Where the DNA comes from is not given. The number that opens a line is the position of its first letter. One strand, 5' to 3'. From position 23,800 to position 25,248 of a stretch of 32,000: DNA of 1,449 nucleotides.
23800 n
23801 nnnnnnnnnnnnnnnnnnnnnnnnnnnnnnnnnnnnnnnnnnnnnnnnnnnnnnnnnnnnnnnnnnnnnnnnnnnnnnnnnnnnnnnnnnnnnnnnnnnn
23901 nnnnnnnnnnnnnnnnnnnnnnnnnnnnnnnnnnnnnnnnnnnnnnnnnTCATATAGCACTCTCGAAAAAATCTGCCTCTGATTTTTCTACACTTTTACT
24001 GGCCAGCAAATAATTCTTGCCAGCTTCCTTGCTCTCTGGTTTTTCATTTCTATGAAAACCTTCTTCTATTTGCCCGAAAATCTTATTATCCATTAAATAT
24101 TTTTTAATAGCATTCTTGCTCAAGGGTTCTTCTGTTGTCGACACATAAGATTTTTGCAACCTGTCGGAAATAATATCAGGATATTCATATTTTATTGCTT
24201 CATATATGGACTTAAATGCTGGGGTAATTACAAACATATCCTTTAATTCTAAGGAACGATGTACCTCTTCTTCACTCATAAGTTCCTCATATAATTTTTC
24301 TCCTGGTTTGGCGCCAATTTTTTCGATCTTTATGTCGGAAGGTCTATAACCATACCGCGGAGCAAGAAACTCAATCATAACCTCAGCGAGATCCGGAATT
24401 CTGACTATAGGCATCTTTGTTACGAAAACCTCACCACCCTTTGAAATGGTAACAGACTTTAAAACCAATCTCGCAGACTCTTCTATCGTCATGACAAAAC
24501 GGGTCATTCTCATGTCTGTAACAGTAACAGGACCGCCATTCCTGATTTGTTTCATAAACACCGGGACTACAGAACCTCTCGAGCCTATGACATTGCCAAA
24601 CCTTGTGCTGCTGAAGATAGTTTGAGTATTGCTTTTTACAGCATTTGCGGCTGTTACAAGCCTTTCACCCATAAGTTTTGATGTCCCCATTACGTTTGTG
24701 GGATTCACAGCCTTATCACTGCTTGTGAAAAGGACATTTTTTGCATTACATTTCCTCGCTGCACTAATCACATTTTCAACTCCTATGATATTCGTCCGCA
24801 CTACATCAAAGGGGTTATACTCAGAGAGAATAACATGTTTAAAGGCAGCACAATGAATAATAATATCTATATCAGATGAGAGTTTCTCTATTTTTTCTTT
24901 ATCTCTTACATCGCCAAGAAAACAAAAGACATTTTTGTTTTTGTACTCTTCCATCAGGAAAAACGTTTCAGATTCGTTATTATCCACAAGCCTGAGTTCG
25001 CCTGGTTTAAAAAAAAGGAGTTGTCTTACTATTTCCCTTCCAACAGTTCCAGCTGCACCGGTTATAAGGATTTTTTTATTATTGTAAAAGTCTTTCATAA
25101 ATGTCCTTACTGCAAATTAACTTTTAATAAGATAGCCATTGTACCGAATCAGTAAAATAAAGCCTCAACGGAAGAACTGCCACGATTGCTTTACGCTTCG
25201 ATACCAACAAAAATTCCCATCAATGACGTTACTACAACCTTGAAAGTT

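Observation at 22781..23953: UDP-sulfoquinovose synthase homologue embedded in a Wzx/Wzy polysaccharide operon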

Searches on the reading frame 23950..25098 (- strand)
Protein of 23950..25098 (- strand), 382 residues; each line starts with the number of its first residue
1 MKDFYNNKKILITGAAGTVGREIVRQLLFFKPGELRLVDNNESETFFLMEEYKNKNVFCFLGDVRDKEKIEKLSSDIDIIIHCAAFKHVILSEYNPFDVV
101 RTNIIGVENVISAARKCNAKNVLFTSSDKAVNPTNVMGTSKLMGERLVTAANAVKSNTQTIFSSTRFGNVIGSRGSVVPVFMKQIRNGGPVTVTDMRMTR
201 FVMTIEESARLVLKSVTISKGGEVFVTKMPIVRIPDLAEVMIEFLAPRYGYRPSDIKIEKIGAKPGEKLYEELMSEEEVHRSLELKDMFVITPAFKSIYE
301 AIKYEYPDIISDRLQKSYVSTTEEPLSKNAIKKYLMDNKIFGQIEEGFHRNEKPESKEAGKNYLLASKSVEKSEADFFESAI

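Call 4: search_protein_families(library=ncbifam, proteins=[window:23950-25098:-])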
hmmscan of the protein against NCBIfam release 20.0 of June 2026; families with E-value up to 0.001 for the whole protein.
window:23950-25098:- (382 aa): 28 families (the best 25 are shown)
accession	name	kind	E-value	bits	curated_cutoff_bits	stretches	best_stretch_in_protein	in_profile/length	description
TIGR03589.1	PseB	equivalog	8.1e-86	287.9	407.75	1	4-303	1-291/324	UDP-N-acetylglucosamine 4,6-dehydratase (inverting)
TIGR04130.1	FnlA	equivalog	6.8e-65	219.2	730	1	5-338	2-328/337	UDP-N-acetylglucosamine 4,6-dehydratase/5-epimerase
TIGR01179.1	galE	equivalog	1.3e-15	57.1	262.3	1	9-174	1-180/332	UDP-glucose 4-epimerase GalE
TIGR04180.1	EDH_00030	hypoth_equivalog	3.2e-15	56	475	1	10-129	1-123/297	NAD-dependent 4,6-dehydratase LegB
TIGR01214.1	rmlD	equivalog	2.2e-13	50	224.05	1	9-153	1-140/285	dTDP-4-dehydrorhamnose reductase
TIGR03466.1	HpnA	hypoth_equivalog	1.7e-12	46.9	367.65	1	9-132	2-118/327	hopanoid-associated sugar epimerase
TIGR02622.1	CDP_4_6_dhtase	equivalog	2.4e-12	46.6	278.45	1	4-132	1-134/352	CDP-glucose 4,6-dehydratase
NF041293.1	G6PDh_Azf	equivalog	3.1e-11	43.2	400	1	8-133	3-121/252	NAD-dependent glucose-6-phosphate dehydrogenase Azf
TIGR01181.1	dTDP_gluc_dehyt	equivalog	1e-10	41.3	365.1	1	9-124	1-121/321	dTDP-glucose 4,6-dehydratase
NF007956.0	PRK10675.1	subfamily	3.8e-10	39.4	394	1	9-128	2-125/338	UDP-glucose 4-epimerase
NF052578.1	StrlDmthSdmBMthl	equivalog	3e-09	37.1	600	1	10-138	3-123/328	sterol demethylase protein SdmB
TIGR02197.1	heptose_epim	equivalog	3.3e-09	36.3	274.6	1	10-174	1-174/316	ADP-glyceromanno-heptose 6-epimerase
NF042423.1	oxyalk_red_Shew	equivalog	1.6e-08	34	580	1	8-127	9-118/331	2-alkyl-3-oxoalkanoate reductase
NF042422.1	oxyalk_red_OleD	equivalog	3.5e-08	33.2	580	1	9-129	2-112/329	2-alkyl-3-oxoalkanoate reductase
NF047837.1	UDPAcbARedWbcJ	equivalog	1.5e-07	30.6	500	1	50-247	21-217/372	UDP-2-acetamido-2,6-beta-L-arabino-hexul-4-ose reductase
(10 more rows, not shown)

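Call 5: search_protein_families(library=pfam, proteins=[window:23950-25098:-])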
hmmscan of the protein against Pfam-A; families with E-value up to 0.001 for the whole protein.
window:23950-25098:- (382 aa): 9 families
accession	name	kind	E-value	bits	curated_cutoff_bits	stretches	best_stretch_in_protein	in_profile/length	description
PF02719.21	Polysacc_synt_2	-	8.8e-98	327.5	20.2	1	10-292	1-292/293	Polysaccharide biosynthesis protein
PF01370.27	Epimerase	-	3.4e-24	86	20.9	1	10-216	1-225/240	NAD dependent epimerase/dehydratase family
PF01073.25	3Beta_HSD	-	6.9e-20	71.6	22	1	11-134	1-123/280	3-beta hydroxysteroid dehydrogenase/isomerase family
PF16363.11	GDP_Man_Dehyd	-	3.4e-14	53.5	27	1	11-128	1-130/332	GDP-mannose 4,6 dehydratase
PF04321.23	RmlD_sub_bind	-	8e-13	48.5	27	1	9-194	2-176/287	RmlD substrate binding domain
PF07993.18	NAD_binding_4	-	2.1e-09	37.4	20.1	1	66-136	78-145/258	Male sterility protein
PF13460.12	NAD_binding_10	-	6.6e-07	29.8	27.2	1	14-133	1-104/184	NAD(P)H-binding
PF00106.31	adh_short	-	1.6e-06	28.2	26.6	1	8-135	1-144/195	short chain dehydrogenase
PF05368.20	NmrA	-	0.00012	22.2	27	1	7-90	2-79/298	NmrA-like family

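Call 59: search_solved_structures(query=window:23950-25098:-, max_evalue=1e-20)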
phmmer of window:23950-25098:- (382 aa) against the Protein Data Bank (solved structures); distinct sequences matched with E-value up to 1e-20: 12.
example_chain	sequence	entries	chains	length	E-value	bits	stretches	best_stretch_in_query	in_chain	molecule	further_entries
6bwc_A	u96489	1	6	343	8.3e-86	291.6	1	4-304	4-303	Polysaccharide biosynthesis protein CapD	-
2gn4_A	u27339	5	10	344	1.7e-64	221.6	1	4-295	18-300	UDP-GlcNAc C6 dehydratase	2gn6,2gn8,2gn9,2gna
4j2o_A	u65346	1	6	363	2.7e-57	197.9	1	5-295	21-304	UDP-N-acetylglucosamine 4,6-dehydratase/5-epimerase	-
3vvb_A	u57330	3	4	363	1.5e-56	195.5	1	5-318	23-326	CapE | Capsular polysaccharide synthesis enzyme Cap8E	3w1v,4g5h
3vvc_A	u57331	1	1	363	5.2e-56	193.6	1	5-318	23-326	Capsular polysaccharide synthesis enzyme Cap8E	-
5bjw_A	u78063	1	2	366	1.7e-46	162.3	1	4-280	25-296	WlaL protein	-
5bju_A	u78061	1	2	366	4.5e-46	161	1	4-280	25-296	WlaL protein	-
5bjx_A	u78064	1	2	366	1.2e-45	159.6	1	4-280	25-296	WlaL protein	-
5bjy_A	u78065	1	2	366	3e-45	158.3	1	4-280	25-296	WlaL protein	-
5bjv_A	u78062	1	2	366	1.5e-44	156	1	4-280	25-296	WlaL protein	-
4tqg_A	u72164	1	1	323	3.8e-35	125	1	6-307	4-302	Putative dTDP-d-glucose 4 6-dehydratase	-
3pvz_A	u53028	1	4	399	2.3e-21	79.7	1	6-254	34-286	UDP-N-acetylglucosamine 4,6-dehydratase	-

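Call 61: search_solved_structures(query=window:23950-25098:-, max_evalue=1e-40, show_alignments=3)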
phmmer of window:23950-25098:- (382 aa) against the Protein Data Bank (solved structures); distinct sequences matched with E-value up to 1e-40: 10.
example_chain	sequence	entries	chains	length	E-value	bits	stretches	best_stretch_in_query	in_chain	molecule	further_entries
6bwc_A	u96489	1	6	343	8.3e-86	291.6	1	4-304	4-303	Polysaccharide biosynthesis protein CapD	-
2gn4_A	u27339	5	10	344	1.7e-64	221.6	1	4-295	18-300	UDP-GlcNAc C6 dehydratase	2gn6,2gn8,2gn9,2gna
4j2o_A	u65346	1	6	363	2.7e-57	197.9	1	5-295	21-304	UDP-N-acetylglucosamine 4,6-dehydratase/5-epimerase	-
3vvb_A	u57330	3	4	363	1.5e-56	195.5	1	5-318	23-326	CapE | Capsular polysaccharide synthesis enzyme Cap8E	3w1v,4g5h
3vvc_A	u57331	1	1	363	5.2e-56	193.6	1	5-318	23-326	Capsular polysaccharide synthesis enzyme Cap8E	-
5bjw_A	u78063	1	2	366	1.7e-46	162.3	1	4-280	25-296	WlaL protein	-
5bju_A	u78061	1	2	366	4.5e-46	161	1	4-280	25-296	WlaL protein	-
5bjx_A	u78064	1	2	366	1.2e-45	159.6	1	4-280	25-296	WlaL protein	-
5bjy_A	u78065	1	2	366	3e-45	158.3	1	4-280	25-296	WlaL protein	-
5bjv_A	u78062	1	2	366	1.5e-44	156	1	4-280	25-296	WlaL protein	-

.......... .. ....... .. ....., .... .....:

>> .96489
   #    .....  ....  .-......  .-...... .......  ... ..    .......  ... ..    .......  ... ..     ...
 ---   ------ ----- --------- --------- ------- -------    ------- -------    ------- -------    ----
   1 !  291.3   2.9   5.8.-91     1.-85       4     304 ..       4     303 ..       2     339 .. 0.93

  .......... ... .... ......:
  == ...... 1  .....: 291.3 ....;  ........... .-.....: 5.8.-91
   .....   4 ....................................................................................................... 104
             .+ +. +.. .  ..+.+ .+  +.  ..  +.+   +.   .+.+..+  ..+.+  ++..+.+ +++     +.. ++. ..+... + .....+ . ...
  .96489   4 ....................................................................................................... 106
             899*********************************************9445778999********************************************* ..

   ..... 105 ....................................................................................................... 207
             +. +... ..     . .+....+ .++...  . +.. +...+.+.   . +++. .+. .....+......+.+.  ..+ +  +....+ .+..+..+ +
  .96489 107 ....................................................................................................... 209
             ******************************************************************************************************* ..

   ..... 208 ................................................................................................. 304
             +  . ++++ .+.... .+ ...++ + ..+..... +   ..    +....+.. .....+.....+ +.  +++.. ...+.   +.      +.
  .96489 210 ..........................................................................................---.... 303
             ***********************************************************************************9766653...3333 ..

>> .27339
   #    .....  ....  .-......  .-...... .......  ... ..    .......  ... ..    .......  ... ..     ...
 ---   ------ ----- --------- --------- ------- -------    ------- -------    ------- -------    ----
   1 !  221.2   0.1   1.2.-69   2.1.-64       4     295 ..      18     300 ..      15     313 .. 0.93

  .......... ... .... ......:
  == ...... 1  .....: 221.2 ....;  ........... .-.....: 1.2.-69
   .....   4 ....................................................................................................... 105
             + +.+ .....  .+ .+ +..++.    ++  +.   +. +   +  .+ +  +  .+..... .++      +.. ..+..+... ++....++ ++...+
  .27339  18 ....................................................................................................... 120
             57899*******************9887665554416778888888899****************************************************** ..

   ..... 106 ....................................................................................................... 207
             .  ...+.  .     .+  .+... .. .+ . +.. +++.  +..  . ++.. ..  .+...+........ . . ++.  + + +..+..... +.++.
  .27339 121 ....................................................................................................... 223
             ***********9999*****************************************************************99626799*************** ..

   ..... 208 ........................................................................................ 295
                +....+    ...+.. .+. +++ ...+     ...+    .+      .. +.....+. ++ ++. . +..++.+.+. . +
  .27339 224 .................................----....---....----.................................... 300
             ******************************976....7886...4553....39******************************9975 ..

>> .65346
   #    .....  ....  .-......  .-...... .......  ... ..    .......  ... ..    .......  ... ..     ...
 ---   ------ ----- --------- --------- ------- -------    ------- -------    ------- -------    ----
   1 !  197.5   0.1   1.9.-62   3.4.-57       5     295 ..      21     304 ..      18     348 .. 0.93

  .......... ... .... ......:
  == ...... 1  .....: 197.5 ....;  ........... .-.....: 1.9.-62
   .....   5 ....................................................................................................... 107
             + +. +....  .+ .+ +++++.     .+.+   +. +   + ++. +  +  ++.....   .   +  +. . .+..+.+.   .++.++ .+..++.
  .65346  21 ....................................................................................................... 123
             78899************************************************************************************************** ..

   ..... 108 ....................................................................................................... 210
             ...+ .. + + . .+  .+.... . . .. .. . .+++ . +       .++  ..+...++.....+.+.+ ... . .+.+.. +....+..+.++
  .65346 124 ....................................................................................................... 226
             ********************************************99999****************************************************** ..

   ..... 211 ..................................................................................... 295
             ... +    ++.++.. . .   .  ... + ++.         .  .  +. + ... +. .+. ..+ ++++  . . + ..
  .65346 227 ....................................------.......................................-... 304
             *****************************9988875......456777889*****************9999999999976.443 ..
